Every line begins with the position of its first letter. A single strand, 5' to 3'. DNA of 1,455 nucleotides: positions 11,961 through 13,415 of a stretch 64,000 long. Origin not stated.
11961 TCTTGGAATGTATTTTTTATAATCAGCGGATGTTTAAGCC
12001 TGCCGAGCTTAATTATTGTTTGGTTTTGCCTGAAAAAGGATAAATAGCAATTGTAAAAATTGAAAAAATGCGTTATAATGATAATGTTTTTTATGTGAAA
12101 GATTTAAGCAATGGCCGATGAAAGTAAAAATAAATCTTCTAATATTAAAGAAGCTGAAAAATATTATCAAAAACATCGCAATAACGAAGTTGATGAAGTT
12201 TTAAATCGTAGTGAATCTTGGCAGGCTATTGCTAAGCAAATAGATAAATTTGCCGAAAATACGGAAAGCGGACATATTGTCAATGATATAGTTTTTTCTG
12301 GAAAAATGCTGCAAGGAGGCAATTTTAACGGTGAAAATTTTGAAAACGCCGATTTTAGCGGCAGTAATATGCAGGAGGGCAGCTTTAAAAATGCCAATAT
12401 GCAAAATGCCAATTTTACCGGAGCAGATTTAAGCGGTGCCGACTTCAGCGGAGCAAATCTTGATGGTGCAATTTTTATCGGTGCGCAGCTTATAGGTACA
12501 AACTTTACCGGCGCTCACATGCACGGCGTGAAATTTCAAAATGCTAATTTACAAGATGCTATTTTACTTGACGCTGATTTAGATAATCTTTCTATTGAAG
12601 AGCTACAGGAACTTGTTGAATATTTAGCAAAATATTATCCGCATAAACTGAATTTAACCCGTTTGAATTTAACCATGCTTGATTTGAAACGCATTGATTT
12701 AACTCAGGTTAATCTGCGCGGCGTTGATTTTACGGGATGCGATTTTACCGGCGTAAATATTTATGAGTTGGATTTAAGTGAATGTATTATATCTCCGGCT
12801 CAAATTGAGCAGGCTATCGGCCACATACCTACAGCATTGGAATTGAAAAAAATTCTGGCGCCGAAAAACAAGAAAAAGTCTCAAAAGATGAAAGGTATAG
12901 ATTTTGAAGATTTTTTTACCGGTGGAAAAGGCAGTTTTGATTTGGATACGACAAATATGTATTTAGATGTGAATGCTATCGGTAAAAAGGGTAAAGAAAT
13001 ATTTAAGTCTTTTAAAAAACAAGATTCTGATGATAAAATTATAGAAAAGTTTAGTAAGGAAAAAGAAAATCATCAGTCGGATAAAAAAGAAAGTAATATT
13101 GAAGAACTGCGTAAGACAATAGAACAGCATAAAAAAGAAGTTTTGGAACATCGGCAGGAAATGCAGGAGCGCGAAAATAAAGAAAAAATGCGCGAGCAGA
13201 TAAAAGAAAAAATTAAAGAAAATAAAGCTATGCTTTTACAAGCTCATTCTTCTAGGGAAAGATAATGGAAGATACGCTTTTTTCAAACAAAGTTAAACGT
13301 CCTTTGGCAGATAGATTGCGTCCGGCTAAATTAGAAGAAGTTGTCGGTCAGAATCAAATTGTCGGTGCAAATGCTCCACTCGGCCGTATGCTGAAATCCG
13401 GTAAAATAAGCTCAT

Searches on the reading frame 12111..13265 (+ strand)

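Call 83: search_protein_families(library=pfam, proteins=[window:12111-13265:+], max_evalue=0.001)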
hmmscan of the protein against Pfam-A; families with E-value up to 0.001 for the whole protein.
window:12111-13265:+ (384 aa): 5 families
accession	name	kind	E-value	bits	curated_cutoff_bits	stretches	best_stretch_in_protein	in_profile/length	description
PF00805.28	Pentapeptide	-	4.5e-35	119.2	20.2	3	95-134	1-40/40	Pentapeptide repeats (8 copies)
PF13599.13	Pentapeptide_4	-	2.4e-24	85.6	38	3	65-132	11-78/78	Pentapeptide repeat region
PF13576.12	Pentapeptide_3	-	6.7e-20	71.5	27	1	76-115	5-47/48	Pentapeptide repeats (9 copies)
PF25296.1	Decapeptide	-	9.6e-07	29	45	1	62-119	12-69/74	Decapeptide repeat region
PF23894.2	LD_SV2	-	0.0009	20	29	0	62-118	32-88/92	SV2A/B/C luminal domain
